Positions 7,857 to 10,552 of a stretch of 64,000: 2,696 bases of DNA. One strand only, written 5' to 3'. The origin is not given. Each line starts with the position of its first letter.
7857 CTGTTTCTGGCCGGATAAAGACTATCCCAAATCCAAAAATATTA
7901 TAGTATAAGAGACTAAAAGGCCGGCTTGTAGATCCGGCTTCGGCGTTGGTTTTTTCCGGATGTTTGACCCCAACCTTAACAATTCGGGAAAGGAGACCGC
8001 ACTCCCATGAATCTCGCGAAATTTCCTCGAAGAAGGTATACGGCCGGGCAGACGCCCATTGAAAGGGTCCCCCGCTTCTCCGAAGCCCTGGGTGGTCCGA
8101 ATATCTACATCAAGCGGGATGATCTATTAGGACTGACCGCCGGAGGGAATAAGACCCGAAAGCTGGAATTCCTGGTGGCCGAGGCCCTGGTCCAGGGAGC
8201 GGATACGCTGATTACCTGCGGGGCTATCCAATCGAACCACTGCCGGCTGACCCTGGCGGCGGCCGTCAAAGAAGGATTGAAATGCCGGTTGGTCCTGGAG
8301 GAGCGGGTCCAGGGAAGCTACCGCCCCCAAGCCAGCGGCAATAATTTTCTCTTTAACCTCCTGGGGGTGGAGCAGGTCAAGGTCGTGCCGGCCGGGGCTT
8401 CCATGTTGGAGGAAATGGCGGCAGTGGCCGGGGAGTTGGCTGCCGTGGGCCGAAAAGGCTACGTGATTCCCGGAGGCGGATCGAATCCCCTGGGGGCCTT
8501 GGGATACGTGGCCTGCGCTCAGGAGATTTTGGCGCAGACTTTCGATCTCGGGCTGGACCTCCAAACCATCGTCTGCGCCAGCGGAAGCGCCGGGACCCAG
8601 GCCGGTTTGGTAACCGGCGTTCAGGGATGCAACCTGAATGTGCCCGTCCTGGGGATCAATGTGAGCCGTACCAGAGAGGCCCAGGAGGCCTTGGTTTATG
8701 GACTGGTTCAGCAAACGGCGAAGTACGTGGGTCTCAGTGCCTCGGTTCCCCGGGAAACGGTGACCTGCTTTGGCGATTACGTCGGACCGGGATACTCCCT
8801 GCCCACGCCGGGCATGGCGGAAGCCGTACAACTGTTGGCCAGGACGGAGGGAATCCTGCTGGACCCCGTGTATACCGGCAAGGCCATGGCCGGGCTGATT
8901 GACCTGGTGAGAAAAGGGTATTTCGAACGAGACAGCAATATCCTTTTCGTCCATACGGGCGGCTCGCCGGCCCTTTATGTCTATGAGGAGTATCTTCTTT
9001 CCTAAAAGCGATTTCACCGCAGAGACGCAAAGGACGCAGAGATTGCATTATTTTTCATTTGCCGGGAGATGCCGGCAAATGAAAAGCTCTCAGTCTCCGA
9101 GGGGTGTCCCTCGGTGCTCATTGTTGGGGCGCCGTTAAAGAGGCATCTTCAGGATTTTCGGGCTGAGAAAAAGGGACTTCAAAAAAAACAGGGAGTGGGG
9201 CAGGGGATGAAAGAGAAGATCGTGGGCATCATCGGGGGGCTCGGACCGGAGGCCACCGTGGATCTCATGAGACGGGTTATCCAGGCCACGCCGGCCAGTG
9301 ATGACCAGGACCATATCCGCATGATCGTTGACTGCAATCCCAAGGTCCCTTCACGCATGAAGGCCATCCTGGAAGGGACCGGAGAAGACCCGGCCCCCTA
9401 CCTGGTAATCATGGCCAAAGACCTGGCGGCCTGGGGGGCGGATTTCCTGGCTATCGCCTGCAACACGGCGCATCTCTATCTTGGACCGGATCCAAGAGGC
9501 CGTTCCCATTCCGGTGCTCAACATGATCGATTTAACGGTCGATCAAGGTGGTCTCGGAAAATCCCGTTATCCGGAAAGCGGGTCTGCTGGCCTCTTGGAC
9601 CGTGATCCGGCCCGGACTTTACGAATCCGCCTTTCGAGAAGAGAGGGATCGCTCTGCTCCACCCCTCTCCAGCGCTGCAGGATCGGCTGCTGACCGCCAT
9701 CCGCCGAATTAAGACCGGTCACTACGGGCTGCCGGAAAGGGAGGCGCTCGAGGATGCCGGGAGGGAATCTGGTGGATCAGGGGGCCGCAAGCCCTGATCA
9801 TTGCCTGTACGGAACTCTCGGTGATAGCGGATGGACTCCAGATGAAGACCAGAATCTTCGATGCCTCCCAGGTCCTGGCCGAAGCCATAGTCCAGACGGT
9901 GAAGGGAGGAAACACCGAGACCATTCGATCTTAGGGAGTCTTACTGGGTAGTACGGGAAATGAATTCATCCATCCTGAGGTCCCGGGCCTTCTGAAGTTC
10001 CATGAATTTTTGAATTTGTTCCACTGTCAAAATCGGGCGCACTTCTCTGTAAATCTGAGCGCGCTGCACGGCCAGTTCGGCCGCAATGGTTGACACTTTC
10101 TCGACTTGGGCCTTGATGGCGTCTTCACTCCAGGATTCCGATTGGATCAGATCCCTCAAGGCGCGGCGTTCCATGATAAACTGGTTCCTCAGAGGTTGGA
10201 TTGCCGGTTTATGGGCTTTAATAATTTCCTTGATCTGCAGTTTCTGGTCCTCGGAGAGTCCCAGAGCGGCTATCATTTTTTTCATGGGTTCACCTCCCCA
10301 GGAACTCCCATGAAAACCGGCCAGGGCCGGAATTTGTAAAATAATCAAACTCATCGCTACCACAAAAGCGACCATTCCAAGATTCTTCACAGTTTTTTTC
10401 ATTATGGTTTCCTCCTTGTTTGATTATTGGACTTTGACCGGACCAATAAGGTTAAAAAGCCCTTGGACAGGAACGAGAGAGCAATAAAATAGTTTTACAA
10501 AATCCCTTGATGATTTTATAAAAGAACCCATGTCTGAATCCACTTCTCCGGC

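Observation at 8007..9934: DcyD-family lyase plus Asp/Glu racemase: candidate cysteate (or cysteine) racemase and D-specific lyase route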

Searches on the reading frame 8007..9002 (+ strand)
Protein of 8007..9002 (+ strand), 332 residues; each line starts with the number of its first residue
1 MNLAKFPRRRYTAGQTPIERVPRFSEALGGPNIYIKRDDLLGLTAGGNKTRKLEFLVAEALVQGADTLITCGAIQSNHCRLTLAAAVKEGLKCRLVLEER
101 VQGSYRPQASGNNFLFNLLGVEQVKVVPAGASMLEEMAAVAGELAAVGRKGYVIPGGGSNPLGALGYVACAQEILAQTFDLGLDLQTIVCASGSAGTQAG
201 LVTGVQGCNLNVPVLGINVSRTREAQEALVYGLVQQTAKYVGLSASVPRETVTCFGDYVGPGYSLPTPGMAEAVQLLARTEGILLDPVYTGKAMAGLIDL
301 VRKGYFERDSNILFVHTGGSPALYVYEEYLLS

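Call 5: search_protein_families(library=ncbifam, proteins=[window:8007-9002:+], max_evalue=0.01)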
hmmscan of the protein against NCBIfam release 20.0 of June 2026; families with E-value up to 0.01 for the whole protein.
window:8007-9002:+ (332 aa): 10 families
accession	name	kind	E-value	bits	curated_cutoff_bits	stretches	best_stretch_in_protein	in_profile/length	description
NF052482.1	sulfolyase_CuyA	equivalog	7.1e-160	531.3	450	1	1-329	1-330/332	D-cysteate sulfo-lyase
TIGR01275.1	ACC_deam_rel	subfamily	1.1e-95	320.7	289.4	1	15-328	7-319/321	pyridoxal phosphate-dependent enzymes, D-cysteine desulfhydrase family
NF003030.0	PRK03910.1-3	equivalog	7.7e-93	311.3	429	1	2-329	9-334/338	D-cysteine desulfhydrase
NF003032.0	PRK03910.1-5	equivalog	4.7e-90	302.1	469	1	2-328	6-328/330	D-cysteine desulfhydrase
NF003029.0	PRK03910.1-1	equivalog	2.6e-88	296.6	610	1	2-327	5-325/328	D-cysteine desulfhydrase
NF052537.1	CoM_syn_XcbE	exception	5.7e-87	291.9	450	1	3-325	3-322/322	coenzyme M biosynthesis enzyme XcbE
TIGR01274.1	ACC_deam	equivalog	4.3e-75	252.9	392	1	2-328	1-332/337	1-aminocyclopropane-1-carboxylate deaminase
NF010646.0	PRK14045.1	equivalog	3.4e-74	250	550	1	3-332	9-327/329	1-aminocyclopropane-1-carboxylate deaminase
TIGR00263.1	trpB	equivalog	0.00015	21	392.45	1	9-136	44-163/385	tryptophan synthase subunit beta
TIGR03844.1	cysteate_syn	equivalog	0.0034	16.2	324.9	1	270-320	330-379/398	cysteate synthase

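Call 6: search_protein_families(library=pfam, proteins=[window:8007-9002:+], max_evalue=0.01)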
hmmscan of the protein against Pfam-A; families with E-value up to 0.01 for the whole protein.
window:8007-9002:+ (332 aa): 1 family
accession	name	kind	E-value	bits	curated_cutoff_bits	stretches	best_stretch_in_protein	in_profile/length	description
PF00291.31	PALP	-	2.6e-52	178.4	35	1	12-318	4-295/295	Pyridoxal-phosphate dependent enzyme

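Call 27: find_related_loci(query=window:8007-9002:+, collection=genome_contigs, flank=6000)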
Query window:8007-9002:+ (332 aa) in genome_contigs; peptide patterns used: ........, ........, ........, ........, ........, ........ (x = any residue, [..] = any of these).
599 stretches matched a pattern (row limit reached: there are more); 554 encode a relative of the query (tblastn E <= 1e-3); the best 80 are kept; 80 distinct loci.
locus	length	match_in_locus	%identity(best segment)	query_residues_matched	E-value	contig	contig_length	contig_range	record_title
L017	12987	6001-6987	95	1-329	0e+0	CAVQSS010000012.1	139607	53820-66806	MAG: uncultured delta proteobacterium isolate MFD00032.bin.2.149 genome assembly, contig: contig_30175, whole genome sho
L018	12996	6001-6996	88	1-332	0e+0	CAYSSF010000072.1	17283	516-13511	MAG TPA_asm: uncultured Syntrophaceae bacterium isolate SRP062349_co5_36 genome assembly, contig: NODE_1079_length_17283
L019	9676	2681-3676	84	1-332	0e+0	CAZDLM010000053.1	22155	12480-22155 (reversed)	MAG TPA_asm: uncultured Syntrophaceae bacterium isolate SRP263991_co1_532 genome assembly, contig: NODE_3251_length_2215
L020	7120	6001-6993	79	1-331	0e+0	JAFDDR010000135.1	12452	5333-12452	MAG: Deltaproteobacteria bacterium isolate Meg19_1012_Bin_18 Meg19_1012_Bin_18_scaffold_32221, whole genome shotgun sequ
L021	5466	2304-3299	78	1-332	0e+0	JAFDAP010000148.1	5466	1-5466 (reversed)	MAG: Deltaproteobacteria bacterium isolate AB_3033_Bin_63 AB_3033_Bin_63_scaffold_28650, whole genome shotgun sequence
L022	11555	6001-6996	79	1-332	0e+0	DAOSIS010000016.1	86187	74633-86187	MAG TPA_asm: Syntrophales bacterium isolate AMR_MDS_1695 NODE_300_length_86187_cov_8.255782, whole genome shotgun sequen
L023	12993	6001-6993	81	1-331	0e+0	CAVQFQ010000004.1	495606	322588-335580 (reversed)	MAG: uncultured delta proteobacterium isolate MFD05942.bin.2.34 genome assembly, contig: contig_1358, whole genome shotg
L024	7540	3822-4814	78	1-331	0e+0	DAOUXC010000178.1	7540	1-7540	MAG TPA_asm: Desulfobacteraceae bacterium isolate CSMAG_891 CSMAG_891_k141_109836_length_7540_cov_30.9778, whole genome 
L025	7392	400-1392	78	1-331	5e-179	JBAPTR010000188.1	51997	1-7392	MAG: Desulfatiglandaceae bacterium isolate MFD01219_ilm_asm_bin15 k127_123006, whole genome shotgun sequence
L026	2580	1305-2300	77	1-332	0e+0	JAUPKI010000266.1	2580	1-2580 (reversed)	MAG: Thermodesulfobacteriota bacterium isolate erpe_2018_pw_0hr_WHONDRS-PP48-000085_B_bin.1 scaffold_1087924, whole geno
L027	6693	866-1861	78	1-332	4e-180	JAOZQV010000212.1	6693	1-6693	MAG: Deltaproteobacteria bacterium isolate GMC6_bin_6_sub GMC6_15922_length_6693_cov_7.229889, whole genome shotgun sequ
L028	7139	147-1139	78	1-331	3e-178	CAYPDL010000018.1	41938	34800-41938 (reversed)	MAG TPA_asm: uncultured Desulfobacteraceae bacterium isolate SRP178699_co1_442 genome assembly, contig: NODE_862_length_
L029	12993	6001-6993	77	1-331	1e-175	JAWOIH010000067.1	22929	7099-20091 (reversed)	MAG: Candidatus Desulfacyla sp. isolate CWP5-2.bin.153 k191_681183, whole genome shotgun sequence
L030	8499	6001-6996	78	1-332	2e-175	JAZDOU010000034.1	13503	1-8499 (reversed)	MAG: Pseudomonadota bacterium isolate MEGAHIT-group-0.794 k141_16004537, whole genome shotgun sequence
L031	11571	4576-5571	76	1-332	3e-175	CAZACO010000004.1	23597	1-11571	MAG TPA_asm: uncultured Desulfobacteraceae bacterium isolate binchicken_co129_686 genome assembly, contig: NODE_5928_len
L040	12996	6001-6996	73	1-332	2e-166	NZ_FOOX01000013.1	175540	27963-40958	Desulfotruncus arcticus DSM 17038, whole genome shotgun sequence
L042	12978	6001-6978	74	1-326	1e-165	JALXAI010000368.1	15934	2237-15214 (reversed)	MAG: Desulfobacterales bacterium isolate T2_metabat1_scaf2bin.254 T2_NODE_3677_length_15934_cov_4.462517, whole genome s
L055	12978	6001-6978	72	1-326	6e-160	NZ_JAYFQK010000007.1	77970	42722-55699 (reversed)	MAG: Desulfitobacterium sp. isolate CA_182 c_CA_000000062708, whole genome shotgun sequence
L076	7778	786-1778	68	1-331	2e-154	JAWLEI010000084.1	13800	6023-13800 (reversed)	MAG: Desulfovermiculus sp. isolate 20BLK6-1.bin.57 NODE_4620_length_13800_cov_14.628713, whole genome shotgun sequence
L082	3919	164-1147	67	1-328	6e-159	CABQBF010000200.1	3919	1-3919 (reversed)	MAG TPA_asm: uncultured Peptococcaceae bacterium isolate MGYG-HGUT-00413 genome assembly, contig: GUT_GENOME009437_200, 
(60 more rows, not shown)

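Call 41: search_protein_families(library=pfam, proteins=[L040:5547-5936:+, L055:2480-3166:+, L076:5580-6311:+, L082:1627-3057:+, L042:2722-3429:+, L027:214-852:+, L031:5640-8033:+, L076:2796-3710:+, L023:8079-9383:+, L020:5270-5974:+], max_evalue=0.0001)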
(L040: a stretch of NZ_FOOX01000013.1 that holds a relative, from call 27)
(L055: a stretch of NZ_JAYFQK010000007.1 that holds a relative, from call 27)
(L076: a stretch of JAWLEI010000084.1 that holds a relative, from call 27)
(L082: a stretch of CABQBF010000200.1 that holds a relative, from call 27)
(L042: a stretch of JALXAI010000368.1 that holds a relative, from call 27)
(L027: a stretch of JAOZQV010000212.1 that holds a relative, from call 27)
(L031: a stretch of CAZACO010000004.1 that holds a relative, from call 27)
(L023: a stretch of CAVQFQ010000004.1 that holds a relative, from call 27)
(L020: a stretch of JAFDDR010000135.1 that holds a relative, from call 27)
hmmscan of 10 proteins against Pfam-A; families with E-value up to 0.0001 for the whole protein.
L040:5547-5936:+ (130 aa): 1 family
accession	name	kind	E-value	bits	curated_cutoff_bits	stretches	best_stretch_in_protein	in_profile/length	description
PF01042.26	Ribonuc_L-PSP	-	6.7e-42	142.8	27.3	1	9-124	3-120/121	Endoribonuclease L-PSP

L055:2480-3166:+ (229 aa): 2 families
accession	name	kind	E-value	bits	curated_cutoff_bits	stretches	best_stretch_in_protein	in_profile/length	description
PF08348.17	PAS_6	-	7.8e-40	135.8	27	1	17-126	1-112/115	YheO-like PAS domain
PF13309.12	HTH_22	-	2.6e-22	79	29.6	1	155-217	1-63/63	HTH domain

L076:5580-6311:+ (244 aa): 4 families
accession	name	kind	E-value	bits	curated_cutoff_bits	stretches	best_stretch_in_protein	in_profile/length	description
PF00005.33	ABC_tran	-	1.3e-37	129.9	25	1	21-169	1-137/137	ABC transporter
PF13304.12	AAA_21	-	9e-12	46.1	27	1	133-200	230-300/304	AAA domain, putative AbiEii toxin, Type IV TA system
PF02463.25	SMC_N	-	1.1e-08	35.3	40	1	114-211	116-209/220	RecF/RecN/SMC N terminal domain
PF03193.22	RsgA_GTPase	-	6.1e-05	23.3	30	0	21-54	97-129/174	RsgA GTPase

L082:1627-3057:+ (477 aa): 1 family
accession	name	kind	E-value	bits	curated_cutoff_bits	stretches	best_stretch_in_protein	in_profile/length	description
PF03553.21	Na_H_antiporter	-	8.8e-21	74.9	23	1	21-217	105-302/303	Na+/H+ antiporter family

L042:2722-3429:+ (236 aa): 1 family
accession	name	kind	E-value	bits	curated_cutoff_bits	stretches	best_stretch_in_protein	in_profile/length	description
PF00528.27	BPD_transp_1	-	7.1e-17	62.2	26.4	1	38-229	2-183/184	Binding-protein-dependent transport system inner membrane component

L027:214-852:+ (213 aa): 1 family
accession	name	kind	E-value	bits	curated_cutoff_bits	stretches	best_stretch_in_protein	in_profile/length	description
PF01966.28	HD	-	2.1e-07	31.7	22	1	47-138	2-114/116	HD domain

L031:5640-8033:+ (798 aa): 2 families
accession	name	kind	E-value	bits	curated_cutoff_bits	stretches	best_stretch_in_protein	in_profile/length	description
PF16861.10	Carbam_trans_C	-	1.1e-59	201.3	27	1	410-578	1-170/170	Carbamoyltransferase C-terminus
PF02543.21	Carbam_trans_N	-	2.1e-38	133.1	24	1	98-322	119-346/346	Carbamoyltransferase N-terminus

L076:2796-3710:+ (305 aa): 1 family
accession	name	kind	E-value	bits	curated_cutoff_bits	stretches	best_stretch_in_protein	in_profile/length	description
PF00497.25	SBP_bac_3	-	1.2e-25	90.2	26.4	1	44-274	1-131/132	Bacterial extracellular solute-binding proteins, family 3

L023:8079-9383:+ (435 aa): 2 families
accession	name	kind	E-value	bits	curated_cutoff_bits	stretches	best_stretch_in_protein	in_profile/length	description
PF04030.19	ALO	-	7.8e-59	199.9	23.1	1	176-431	1-258/258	D-arabinono-1,4-lactone oxidase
PF01565.28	FAD_binding_4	-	2.9e-23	82.5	26.4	1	19-151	3-138/139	FAD binding domain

L020:5270-5974:+ (235 aa): 1 family
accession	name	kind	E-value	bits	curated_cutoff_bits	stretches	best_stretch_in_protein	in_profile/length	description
PF08901.16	DUF1847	-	1.4e-61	207.1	25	1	37-204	1-157/157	Protein of unknown function (DUF1847)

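Call 46: search_solved_structures(query=window:8007-9002:+, show_alignments=1, max_evalue=1e-20)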
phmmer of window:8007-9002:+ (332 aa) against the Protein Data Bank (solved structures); distinct sequences matched with E-value up to 1e-20: 8.
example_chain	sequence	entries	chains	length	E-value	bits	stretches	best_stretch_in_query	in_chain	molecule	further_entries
7ysk_A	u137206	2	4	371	4e-106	358.1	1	1-328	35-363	D-Cysteine desulfhydrase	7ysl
4d97_A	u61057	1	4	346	3.5e-80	272.9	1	2-329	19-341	D-cysteine desulfhydrase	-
4d8t_A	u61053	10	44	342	4.4e-80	272.6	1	2-328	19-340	D-cysteine desulfhydrase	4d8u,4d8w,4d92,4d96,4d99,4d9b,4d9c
1rqx_A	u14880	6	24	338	4.2e-69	236.5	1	1-326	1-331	1-aminocyclopropane-1-carboxylate deaminase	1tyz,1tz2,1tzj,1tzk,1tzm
1j0a_A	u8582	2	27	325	3.9e-62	213.6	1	3-332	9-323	1-aminocyclopropane-1-carboxylate deaminase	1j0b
1f2d_A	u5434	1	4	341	1.8e-52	181.9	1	3-329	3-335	1-AMINOCYCLOPROPANE-1-CARBOXYLATE DEAMINASE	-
1j0e_A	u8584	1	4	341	6.4e-52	180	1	3-329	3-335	1-aminocyclopropane-1-carboxylate deaminase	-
1j0c_A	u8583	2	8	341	1.2e-51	179.1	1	3-329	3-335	1-aminocyclopropane-1-carboxylate deaminase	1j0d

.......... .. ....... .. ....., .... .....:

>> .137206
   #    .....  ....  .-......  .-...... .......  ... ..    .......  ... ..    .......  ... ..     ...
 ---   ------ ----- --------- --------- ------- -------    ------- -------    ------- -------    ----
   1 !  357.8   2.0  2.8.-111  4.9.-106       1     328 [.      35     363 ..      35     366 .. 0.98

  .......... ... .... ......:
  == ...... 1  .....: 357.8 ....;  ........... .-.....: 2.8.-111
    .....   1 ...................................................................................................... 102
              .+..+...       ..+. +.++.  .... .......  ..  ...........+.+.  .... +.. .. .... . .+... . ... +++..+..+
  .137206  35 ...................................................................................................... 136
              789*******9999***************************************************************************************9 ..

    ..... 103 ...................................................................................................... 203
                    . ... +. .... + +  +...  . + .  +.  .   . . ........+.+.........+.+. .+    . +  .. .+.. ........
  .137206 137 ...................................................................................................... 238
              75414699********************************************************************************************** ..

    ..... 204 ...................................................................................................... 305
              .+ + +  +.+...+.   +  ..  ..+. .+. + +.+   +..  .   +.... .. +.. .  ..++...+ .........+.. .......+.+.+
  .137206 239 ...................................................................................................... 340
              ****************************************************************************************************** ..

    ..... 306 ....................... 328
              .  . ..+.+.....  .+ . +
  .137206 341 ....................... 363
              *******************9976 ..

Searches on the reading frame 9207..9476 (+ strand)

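Call 5: search_protein_families(library=ncbifam, proteins=[window:9207-9476:+], max_evalue=0.01)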
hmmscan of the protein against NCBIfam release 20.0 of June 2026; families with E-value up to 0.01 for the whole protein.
window:9207-9476:+ (90 aa): 2 families
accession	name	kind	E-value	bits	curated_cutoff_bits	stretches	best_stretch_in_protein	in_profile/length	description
NF052483.1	racemase_CuyB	equivalog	9.4e-41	140.2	190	1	6-89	1-83/225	cysteate racemase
TIGR00035.1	asp_race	subfamily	1.1e-21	77.5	93.1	1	3-89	2-88/236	amino acid racemase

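Call 6: search_protein_families(library=pfam, proteins=[window:9207-9476:+], max_evalue=0.01)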
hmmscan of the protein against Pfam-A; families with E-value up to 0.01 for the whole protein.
window:9207-9476:+ (90 aa): 1 family
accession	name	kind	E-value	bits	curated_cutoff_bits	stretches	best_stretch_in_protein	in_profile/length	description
PF01177.27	Asp_Glu_race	-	2.1e-16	60.8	31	1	9-89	1-79/211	Asp/Glu/Hydantoin racemase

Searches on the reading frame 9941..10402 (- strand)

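Call 5: search_protein_families(library=ncbifam, proteins=[window:9941-10402:-], max_evalue=0.01)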
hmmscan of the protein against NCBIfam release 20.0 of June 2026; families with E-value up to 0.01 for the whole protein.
window:9941-10402:- (153 aa): 5 families
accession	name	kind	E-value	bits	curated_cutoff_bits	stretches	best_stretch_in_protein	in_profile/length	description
NF007769.1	PRK10455.1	equivalog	7.5e-13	49.1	174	1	35-135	46-142/160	ATP-independent periplasmic protein-refolding chaperone Spy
NF007687.2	PRK10363.1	equivalog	1.4e-08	34.8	160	1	39-133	49-140/152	cell-envelope stress modulator CpxP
NF009392.0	PRK12751.1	equivalog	2.4e-07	31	238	1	40-134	48-139/162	periplasmic stress adaptor protein CpxP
NF009391.0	PRK12750.1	equivalog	0.00011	22.3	148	1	38-141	42-153/170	CpxP family protein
NF037993.1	cyano_chori_ly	equivalog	0.0092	15.8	175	0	52-130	57-134/176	chorismate lyase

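Call 6: search_protein_families(library=pfam, proteins=[window:9941-10402:-], max_evalue=0.01)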
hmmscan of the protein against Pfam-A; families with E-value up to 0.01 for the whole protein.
window:9941-10402:- (153 aa): 2 families
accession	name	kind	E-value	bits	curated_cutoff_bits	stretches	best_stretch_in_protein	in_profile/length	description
PF13801.11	Metal_resist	-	1.1e-10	42.2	29.2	1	21-131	12-124/125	Heavy-metal resistance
PF07813.17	LTXXQ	-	1.3e-09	39.1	24.3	1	36-136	2-99/100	LTXXQ motif family protein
